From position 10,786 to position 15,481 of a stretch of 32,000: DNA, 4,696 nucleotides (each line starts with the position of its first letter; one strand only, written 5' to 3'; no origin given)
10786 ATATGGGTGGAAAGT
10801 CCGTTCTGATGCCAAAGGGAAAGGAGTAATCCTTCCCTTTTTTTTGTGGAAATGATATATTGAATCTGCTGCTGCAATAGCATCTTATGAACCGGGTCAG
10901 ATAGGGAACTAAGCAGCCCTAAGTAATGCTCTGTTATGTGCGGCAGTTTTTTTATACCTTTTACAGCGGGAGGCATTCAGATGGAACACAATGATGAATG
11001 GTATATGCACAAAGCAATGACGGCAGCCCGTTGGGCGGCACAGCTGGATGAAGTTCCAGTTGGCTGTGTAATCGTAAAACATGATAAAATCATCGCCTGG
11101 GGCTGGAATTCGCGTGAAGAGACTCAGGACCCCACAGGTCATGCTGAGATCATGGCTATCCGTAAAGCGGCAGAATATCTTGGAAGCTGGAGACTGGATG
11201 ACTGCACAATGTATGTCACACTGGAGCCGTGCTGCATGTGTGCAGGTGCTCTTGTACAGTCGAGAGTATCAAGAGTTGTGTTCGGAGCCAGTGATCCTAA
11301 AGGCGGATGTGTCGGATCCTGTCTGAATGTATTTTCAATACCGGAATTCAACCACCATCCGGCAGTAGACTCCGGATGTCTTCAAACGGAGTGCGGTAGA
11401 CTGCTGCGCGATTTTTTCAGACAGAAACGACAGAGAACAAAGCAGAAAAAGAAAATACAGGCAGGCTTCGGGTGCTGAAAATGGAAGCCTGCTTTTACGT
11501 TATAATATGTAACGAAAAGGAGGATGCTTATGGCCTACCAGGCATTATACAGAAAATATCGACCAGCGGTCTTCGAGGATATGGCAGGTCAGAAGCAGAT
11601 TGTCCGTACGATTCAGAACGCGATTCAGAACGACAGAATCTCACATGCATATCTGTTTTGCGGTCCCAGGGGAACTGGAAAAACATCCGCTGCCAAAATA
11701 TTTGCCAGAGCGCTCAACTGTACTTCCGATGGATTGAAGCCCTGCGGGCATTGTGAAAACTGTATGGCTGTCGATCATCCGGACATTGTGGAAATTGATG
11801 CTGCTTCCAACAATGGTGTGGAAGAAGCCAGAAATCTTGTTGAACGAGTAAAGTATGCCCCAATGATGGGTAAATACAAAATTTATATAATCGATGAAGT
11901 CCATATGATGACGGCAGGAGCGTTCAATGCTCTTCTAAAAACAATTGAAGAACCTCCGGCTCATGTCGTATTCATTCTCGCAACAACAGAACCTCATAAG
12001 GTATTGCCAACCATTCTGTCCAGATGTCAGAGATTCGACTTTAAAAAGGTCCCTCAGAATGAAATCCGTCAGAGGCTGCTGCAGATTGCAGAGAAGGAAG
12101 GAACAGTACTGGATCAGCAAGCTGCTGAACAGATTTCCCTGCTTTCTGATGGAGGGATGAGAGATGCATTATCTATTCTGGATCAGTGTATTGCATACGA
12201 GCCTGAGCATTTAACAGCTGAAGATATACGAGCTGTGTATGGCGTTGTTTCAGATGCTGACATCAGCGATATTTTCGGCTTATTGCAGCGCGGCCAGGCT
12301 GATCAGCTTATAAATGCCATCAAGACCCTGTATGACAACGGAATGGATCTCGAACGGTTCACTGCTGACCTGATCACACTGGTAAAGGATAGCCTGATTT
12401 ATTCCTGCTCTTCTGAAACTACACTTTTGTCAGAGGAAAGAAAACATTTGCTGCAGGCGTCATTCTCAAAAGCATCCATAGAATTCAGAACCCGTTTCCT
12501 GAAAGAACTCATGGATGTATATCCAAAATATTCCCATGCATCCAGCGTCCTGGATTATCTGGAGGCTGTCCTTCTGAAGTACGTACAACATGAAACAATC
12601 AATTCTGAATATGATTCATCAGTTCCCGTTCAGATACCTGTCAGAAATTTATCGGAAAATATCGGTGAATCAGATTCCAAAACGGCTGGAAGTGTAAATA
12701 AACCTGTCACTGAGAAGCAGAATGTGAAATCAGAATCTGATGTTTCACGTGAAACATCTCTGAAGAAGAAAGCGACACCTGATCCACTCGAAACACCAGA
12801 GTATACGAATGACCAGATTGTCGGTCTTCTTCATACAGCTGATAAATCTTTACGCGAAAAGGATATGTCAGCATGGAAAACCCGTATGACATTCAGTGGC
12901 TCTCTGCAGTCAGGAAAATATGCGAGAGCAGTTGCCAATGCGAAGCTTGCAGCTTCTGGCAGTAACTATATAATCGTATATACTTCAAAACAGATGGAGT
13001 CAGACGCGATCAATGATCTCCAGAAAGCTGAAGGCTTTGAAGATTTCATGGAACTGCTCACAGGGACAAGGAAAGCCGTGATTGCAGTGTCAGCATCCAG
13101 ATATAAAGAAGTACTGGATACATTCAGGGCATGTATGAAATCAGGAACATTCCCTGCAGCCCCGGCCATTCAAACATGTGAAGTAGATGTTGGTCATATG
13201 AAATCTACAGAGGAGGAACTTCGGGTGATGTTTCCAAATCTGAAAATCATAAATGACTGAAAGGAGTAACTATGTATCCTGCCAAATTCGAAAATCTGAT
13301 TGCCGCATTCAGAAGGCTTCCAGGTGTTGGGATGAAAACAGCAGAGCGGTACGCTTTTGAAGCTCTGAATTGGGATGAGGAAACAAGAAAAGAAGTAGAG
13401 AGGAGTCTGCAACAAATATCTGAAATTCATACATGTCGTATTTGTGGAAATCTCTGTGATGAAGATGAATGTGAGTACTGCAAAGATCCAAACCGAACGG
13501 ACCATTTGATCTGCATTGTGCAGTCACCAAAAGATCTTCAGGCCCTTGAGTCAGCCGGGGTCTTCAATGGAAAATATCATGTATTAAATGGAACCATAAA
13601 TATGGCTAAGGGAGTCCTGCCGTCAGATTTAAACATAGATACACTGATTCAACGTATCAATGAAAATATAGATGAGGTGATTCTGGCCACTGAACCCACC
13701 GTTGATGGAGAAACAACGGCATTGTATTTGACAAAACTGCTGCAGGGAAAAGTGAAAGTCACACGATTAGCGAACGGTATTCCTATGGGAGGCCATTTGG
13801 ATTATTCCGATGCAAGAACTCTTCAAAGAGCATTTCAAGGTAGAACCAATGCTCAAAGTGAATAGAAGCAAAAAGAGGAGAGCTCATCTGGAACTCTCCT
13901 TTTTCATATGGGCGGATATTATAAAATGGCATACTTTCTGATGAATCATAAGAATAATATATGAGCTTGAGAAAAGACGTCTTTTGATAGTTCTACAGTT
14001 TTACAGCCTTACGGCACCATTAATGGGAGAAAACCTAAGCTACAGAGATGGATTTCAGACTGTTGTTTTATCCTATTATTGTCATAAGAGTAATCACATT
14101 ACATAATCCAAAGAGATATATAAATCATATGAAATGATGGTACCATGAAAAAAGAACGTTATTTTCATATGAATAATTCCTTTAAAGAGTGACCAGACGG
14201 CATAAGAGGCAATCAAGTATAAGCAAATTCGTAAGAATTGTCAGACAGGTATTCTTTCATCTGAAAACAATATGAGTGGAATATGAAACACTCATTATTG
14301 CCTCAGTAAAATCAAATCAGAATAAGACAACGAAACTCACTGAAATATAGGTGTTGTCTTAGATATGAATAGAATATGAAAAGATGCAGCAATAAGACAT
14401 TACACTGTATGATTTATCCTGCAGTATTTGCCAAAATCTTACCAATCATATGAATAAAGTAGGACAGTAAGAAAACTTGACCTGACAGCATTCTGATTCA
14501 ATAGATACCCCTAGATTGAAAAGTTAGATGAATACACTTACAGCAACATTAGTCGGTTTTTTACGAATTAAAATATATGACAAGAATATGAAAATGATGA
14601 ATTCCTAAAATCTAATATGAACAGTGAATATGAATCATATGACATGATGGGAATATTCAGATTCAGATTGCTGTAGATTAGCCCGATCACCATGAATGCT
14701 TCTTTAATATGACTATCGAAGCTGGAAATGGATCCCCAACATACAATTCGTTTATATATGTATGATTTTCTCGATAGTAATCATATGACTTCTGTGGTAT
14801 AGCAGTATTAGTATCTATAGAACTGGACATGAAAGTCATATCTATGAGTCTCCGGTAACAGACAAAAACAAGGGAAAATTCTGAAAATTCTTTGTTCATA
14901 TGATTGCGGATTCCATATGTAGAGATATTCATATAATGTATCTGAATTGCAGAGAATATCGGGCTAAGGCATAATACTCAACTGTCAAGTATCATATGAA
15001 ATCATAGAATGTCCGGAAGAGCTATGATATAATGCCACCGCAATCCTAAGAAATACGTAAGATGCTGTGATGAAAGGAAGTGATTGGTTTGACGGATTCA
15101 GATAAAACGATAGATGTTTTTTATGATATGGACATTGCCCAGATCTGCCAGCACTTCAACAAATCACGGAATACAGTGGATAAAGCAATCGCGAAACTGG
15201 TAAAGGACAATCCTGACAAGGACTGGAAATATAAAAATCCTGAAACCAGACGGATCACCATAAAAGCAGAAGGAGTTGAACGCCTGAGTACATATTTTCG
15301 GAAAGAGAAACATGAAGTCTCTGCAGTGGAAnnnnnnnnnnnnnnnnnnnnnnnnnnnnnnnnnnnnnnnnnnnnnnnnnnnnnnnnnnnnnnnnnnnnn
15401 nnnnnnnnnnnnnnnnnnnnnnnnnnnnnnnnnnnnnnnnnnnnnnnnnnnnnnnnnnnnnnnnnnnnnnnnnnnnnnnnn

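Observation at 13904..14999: ORF-free, AT-rich 1.2 kb spacer packed with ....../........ iteron-like motifs, including three 11-bp-phased doublets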

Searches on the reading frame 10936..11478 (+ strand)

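Call 7: search_protein_families(library=pfam, proteins=[window:10936-11478:+])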
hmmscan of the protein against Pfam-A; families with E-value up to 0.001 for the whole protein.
window:10936-11478:+ (180 aa): 3 families
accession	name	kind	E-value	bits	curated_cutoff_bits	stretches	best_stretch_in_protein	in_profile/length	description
PF14437.12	MafB19-deam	-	7e-47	159.3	27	1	19-165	2-142/142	MafB19-like deaminase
PF00383.29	dCMP_cyt_deam_1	-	1e-34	118.9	25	1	19-117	3-101/102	Cytidine and deoxycytidylate deaminase zinc-binding region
PF14439.12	Bd3614-deam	-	0.00018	21.9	38.5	1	52-120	21-92/113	Bd3614-like deaminase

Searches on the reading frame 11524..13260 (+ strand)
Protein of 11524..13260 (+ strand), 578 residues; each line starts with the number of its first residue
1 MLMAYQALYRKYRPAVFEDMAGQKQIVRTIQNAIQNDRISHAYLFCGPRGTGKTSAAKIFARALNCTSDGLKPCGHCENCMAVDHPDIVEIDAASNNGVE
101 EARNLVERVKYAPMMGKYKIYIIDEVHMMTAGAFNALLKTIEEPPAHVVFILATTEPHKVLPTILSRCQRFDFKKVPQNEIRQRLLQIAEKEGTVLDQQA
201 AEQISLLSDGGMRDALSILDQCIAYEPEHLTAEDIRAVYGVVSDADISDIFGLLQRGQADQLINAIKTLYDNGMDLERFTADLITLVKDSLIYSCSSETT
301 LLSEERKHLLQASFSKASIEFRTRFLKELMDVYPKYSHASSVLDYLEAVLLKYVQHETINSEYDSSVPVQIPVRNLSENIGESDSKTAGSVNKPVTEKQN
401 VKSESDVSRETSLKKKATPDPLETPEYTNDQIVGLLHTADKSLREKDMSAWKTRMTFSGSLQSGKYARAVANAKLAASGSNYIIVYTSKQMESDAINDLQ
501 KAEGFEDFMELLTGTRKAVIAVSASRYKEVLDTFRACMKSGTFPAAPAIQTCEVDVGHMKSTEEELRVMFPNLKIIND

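Call 7: search_protein_families(library=pfam, proteins=[window:11524-13260:+])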
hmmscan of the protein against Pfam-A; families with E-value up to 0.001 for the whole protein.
window:11524-13260:+ (578 aa): 13 families
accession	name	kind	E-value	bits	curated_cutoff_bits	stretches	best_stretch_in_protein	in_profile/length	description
PF13177.12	DNA_pol3_delta2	-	1.4e-49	168.6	27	1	22-176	1-160/161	DNA polymerase III, delta subunit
PF00004.35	AAA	-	5.2e-14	53.3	21.2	1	44-171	2-126/131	ATPase family associated with various cellular activities (AAA)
PF22608.2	DNAX_ATPase_lid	-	7.2e-11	42.1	27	1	180-225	1-46/49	DNA polymerase III clamp loader subunit, ATPase lid domain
PF12169.13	DNA_pol3_gamma3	-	6.8e-10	39.3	24.4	1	230-355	1-129/143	DNA polymerase III subunits gamma and tau domain III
PF03215.21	Rad17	-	1.6e-05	25.3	23.8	1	6-65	7-70/186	Rad17 P-loop domain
PF05496.18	RuvB_N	-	3.6e-05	24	27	1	13-66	2-59/159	Holliday junction DNA helicase RuvB P-loop domain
PF13401.12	AAA_22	-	0.0001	23.1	27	0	44-155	9-123/130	AAA domain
PF06068.19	TIP49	-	0.00012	21.8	23.8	0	120-154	277-310/347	TIP49 P-loop domain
PF13604.12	AAA_30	-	0.0002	21.6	27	1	42-151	20-122/191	AAA domain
PF07728.20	AAA_5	-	0.00026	21.4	22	0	44-145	3-94/139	AAA domain (dynein-related subfamily)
PF07724.20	AAA_2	-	0.00027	21.5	27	0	43-143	6-101/166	AAA domain (Cdc48 subfamily)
PF25361.1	AAA_lid_RFC1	-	0.00038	20.3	34.9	1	179-220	2-43/59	RFC1-like, AAA+ ATPase lid domain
PF13173.12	AAA_14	-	0.00062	20.2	27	0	42-144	4-88/129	AAA domain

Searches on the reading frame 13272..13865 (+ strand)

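Call 7: search_protein_families(library=pfam, proteins=[window:13272-13865:+])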
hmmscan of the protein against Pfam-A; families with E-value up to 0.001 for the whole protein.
window:13272-13865:+ (197 aa): 5 families
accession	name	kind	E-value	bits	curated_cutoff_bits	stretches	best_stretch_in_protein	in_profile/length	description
PF13662.12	Toprim_4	-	1.1e-21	77.2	25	1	80-167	3-85/85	Toprim domain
PF21176.3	RecR_HhH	-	4.9e-11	42.7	27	1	7-48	2-43/45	RecR, helix-hairpin-helix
PF21175.2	RecR_C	-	2.3e-10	40.1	22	1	169-192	1-24/24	RecR, C-terminal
PF01751.28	Toprim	-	3.5e-10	40.3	23.1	1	80-160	2-87/96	Toprim domain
PF02132.21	RecR_ZnF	-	3.6e-05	23.9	22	1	52-72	1-21/21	RecR, Cys4-zinc finger domain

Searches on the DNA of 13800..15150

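Call 50: search_rna_families(source=window, start=13800, end=15150, threshold=evalue, max_evalue=1)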
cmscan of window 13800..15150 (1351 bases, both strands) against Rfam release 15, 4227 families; matches with E-value up to 1: 1.
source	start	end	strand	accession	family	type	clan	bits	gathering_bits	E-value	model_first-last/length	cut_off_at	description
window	14589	14665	+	RF00093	SNORD18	Gene; snRNA; snoRNA; CD-box;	CL00047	25.8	41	0.036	1-71/71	no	Small nucleolar RNA SNORD18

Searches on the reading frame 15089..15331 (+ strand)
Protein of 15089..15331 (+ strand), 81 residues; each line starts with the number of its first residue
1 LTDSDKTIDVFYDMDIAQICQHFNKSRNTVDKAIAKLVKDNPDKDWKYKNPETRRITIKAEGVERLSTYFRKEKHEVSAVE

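Call 53: search_protein_representatives(alignment_id=A3)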
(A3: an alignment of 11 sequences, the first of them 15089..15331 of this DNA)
Query: 11 sequences, 81 profile positions. Proteins with E-value up to 0.001 (for the whole library): 33; up to 1e-10: 13; up to 1e-30: 4. The best 33 are listed.
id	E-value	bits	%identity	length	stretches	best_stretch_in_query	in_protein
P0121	1.2e-42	159.9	-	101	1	1-76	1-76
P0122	5.4e-42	157.9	-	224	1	1-81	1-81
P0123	6.5e-39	148.0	-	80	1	1-80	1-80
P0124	1.5e-36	140.4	-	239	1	1-81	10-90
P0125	2.9e-29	117.0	-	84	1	2-60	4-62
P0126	1.9e-27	111.2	-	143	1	3-55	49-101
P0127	5.2e-27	109.8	-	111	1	3-63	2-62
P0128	2.6e-22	94.8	-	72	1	3-51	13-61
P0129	1.1e-21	92.8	-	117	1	1-47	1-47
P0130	2.7e-21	91.5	-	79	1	1-49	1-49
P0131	3.1e-19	84.9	-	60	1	1-45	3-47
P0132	9.9e-19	83.3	-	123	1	3-44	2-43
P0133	1.9e-16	76.0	-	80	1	1-46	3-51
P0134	2.1e-09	53.4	-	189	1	10-70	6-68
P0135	2.3e-09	53.3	-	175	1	8-78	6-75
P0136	2.9e-09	53.0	-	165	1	11-80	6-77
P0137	4.3e-08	49.2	-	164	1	7-72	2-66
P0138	6.3e-08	48.7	-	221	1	6-74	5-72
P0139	4.7e-07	45.9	-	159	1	7-75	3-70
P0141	1.7e-06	44.1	-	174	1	4-79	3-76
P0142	4.3e-06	42.8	-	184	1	3-72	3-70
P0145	5.7e-06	42.4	-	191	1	8-75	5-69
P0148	3.6e-05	39.8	-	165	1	6-76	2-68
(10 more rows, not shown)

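Call 54: search_protein_families(library=pfam, proteins=[P0134, P0135, P0136, P0137, P0138, P0139, P0141, P0142, P0145, P0148], max_evalue=0.01)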
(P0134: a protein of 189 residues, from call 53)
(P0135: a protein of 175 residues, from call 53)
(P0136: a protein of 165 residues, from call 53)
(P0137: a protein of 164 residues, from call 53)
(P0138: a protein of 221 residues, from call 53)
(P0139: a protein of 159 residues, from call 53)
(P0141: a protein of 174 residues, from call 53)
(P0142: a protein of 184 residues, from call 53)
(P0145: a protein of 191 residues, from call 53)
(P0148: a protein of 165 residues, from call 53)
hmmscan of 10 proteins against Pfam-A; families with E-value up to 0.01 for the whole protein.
P0134 (189 aa): 0 families

P0135 (175 aa): 1 family
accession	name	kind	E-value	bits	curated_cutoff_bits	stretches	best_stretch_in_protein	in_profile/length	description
PF10112.14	Halogen_Hydrol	-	0.0033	17.9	29.8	1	24-117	98-189/191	5-bromo-4-chloroindolyl phosphate hydrolysis protein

P0136 (165 aa): 1 family
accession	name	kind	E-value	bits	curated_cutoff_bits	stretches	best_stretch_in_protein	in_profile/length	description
PF13624.11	SurA_N_3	-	0.0085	16.4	27.2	1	61-150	28-114/162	SurA-like N-terminal domain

P0137 (164 aa): 0 families

P0138 (221 aa): 1 family
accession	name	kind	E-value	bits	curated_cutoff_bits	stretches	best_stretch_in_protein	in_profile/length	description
PF02601.20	Exonuc_VII_L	-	0.0081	16.1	35.9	1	73-184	163-276/315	Exonuclease VII, large subunit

P0139 (159 aa): 1 family
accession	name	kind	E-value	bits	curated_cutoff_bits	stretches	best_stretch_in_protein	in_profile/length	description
PF11802.13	CENP-K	-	0.00081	19.5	27.2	1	71-139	99-167/263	Centromere-associated protein K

P0141 (174 aa): 0 families

P0142 (184 aa): 0 families

P0145 (191 aa): 1 family
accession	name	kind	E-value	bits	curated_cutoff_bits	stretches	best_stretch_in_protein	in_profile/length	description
PF13412.12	HTH_24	-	0.0052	16.8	21.9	0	11-37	18-44/48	Winged helix-turn-helix DNA-binding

P0148 (165 aa): 1 family
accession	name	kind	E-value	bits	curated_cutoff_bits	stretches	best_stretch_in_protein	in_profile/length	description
PF02601.20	Exonuc_VII_L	-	3.7e-06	27.1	35.9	1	7-157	126-276/315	Exonuclease VII, large subunit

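Call 56: find_encoding_contigs(protein=P0138, flank=4000, max_places=3)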
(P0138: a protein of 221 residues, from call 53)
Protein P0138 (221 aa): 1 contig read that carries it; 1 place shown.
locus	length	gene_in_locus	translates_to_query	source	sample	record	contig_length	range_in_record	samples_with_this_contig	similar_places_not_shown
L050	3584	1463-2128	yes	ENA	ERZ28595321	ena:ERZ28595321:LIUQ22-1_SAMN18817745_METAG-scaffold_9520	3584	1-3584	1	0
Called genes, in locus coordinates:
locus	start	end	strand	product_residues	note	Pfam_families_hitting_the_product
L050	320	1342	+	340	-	PF01076:Mob_Pre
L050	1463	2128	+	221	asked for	-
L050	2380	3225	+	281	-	PF01051:Rep3_N, PF21205:Rep3_C (weak)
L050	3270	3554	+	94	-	-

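Call 57: find_encoding_contigs(protein=P0136, flank=4000, max_places=3)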
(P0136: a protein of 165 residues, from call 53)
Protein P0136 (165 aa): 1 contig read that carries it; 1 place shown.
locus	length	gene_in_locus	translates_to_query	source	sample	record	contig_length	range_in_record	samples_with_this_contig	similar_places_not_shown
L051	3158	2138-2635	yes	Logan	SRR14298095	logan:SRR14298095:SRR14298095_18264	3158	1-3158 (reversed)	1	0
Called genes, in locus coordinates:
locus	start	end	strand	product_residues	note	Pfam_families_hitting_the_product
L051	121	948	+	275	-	PF01051:Rep3_N, PF21205:Rep3_C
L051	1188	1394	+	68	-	-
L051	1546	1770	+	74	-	-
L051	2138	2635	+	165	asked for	-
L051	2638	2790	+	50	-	-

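Call 65: find_encoding_contigs(protein=P0142, flank=5000, max_places=3)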
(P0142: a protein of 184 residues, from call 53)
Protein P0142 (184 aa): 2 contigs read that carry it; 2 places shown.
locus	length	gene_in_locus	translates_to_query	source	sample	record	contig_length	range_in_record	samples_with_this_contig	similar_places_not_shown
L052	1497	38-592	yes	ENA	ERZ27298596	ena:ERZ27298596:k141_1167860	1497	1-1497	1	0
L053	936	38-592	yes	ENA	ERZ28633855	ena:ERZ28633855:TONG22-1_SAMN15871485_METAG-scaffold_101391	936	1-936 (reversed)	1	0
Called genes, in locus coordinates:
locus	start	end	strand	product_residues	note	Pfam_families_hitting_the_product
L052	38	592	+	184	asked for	-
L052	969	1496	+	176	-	?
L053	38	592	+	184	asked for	-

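Call 66: find_encoding_contigs(protein=P0135, flank=5000, max_places=3)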
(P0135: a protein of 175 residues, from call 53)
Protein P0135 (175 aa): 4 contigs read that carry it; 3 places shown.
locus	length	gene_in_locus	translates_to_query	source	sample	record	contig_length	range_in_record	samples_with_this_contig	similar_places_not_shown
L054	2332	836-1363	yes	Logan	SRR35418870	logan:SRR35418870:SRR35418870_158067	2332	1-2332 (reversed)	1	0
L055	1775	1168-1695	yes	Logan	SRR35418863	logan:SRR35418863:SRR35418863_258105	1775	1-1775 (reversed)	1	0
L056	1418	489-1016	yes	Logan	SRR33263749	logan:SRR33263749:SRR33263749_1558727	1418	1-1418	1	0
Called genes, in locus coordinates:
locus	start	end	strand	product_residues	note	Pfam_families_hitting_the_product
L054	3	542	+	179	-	?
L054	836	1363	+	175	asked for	-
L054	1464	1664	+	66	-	-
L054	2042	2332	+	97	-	?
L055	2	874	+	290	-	?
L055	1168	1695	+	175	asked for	-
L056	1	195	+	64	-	?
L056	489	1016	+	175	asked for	-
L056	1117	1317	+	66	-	-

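Call 67: find_encoding_contigs(protein=P0145, flank=5000, max_places=3)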
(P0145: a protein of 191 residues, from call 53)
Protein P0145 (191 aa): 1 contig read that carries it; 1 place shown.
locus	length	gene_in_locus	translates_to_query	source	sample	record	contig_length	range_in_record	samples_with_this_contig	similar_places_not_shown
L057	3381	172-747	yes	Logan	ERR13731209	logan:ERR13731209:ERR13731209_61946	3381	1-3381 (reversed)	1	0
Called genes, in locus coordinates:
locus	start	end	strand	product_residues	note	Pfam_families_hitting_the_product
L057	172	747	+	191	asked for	-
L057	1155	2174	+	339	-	PF01051:Rep3_N, PF21205:Rep3_C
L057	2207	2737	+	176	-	PF00929:RNase_T, PF13482:RNase_H_2 (weak)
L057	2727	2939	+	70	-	-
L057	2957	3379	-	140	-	?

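Call 68: search_dna_similar(query=P0138, collection=plasmids, mode=protein, max_evalue=0.001, max_rows=25)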
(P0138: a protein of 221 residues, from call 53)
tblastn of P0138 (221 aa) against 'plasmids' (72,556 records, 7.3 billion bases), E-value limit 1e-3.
No match.

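Call 77: search_solved_structures(query=window:15089-15331:+, max_evalue=10, show_alignments=0)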
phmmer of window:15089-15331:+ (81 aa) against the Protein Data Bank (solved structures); distinct sequences matched with E-value up to 10: 0.

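Call 85: predict_structure(alignment_id=A3)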
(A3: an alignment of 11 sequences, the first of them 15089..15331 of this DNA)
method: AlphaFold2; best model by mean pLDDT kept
length: 81 residues; sequences in the alignment: 11
mean_pLDDT: 72.4   pTM: 0.56
mean pLDDT of the five models: 72.4, 69.6, 68.9, 67.3, 65.0
residues with pLDDT >= 90: 0; 70-90: 58; 50-70: 4; < 50: 19
segments of 3 or more residues with pLDDT < 50: 1-10, 73-81
pLDDT, mean of each block of 10 residues (from residue 1): 43 80 84 86 81 82 81 47 39
secondary structure, 60 per line:
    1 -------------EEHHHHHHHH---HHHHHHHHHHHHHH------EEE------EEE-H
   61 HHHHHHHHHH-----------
elements in order: H16-23 H27-40 E47-49 E56-58 H60-70

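Call 90: fold_search(model_id=the predicted structure, library=pdb)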
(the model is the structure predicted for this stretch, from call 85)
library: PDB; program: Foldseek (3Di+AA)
matches with E <= 10: 354; with E <= 0.001: 0
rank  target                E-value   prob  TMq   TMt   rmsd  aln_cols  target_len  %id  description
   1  1y6u_MODEL_1_A        2.8e-02  0.97  0.43  0.55   4.8        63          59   24  The Structure of the Excisionase (Xis) Protein from Conjugative Transposon Tn916 Provides Insights into the Re (released 2005-03-15)
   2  5i44_B                1.8e-01  0.98  0.51  0.59   2.6        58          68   17  Structure of RacA-DNA complex; P21 form (released 2016-05-04)
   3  5i44_A                3.5e-01  0.89  0.47  0.55   3.2        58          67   19  Structure of RacA-DNA complex; P21 form (released 2016-05-04)
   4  7npe_B                3.5e-01  0.89  0.57  0.13   4.1        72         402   21  Vibrio cholerae ParA2-ADP (released 2021-07-21)
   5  2wte_A                3.7e-01  0.66  0.41  0.18   4.4        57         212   19  The structure of the CRISPR-associated protein, Csa3, from Sulfolobus solfataricus at 1.8 angstrom resolution. (released 2010-09-22)
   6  1fx7_A                5.9e-01  0.60  0.39  0.16   3.9        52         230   15  CRYSTAL STRUCTURE OF THE IRON-DEPENDENT REGULATOR (IDER) FROM MYCOBACTERIUM TUBERCULOSIS (released 2001-03-07)
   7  1mkm_A                5.9e-01  0.38  0.38  0.15   8.7        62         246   18  CRYSTAL STRUCTURE OF THE THERMOTOGA MARITIMA ICLR (released 2002-09-11)
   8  5i44_K                6.3e-01  0.85  0.49  0.59   2.7        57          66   19  Structure of RacA-DNA complex; P21 form (released 2016-05-04)
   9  5i44_I                6.3e-01  0.75  0.47  0.56   3.1        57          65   19  Structure of RacA-DNA complex; P21 form (released 2016-05-04)
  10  1ub9                  6.3e-01  0.51  0.45  0.38   5.1        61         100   21  Structure of the transcriptional regulator homologue protein from Pyrococcus horikoshii OT3 (released 2004-05-04)
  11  8zde_F                6.7e-01  0.60  0.48  0.30   5.2        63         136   21  Crystal structure of HsmR with DNA bound (released 2025-11-05)
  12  8dgl_B                6.7e-01  0.54  0.40  0.46   4.6        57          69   14  Crystal Structure of the RdfS Excisionase (released 2022-10-05)
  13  6amk_B                7.7e-01  0.54  0.43  0.61   3.5        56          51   14  Structure of Streptomyces venezuelae BldC-whiI opt complex (released 2018-03-28)
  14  4r4e_A                8.2e-01  0.66  0.47  0.46   3.2        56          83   12  Structure of GlnR-DNA complex (released 2015-03-04)
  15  8dgl_A                8.2e-01  0.47  0.40  0.47   4.6        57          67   14  Crystal Structure of the RdfS Excisionase (released 2022-10-05)
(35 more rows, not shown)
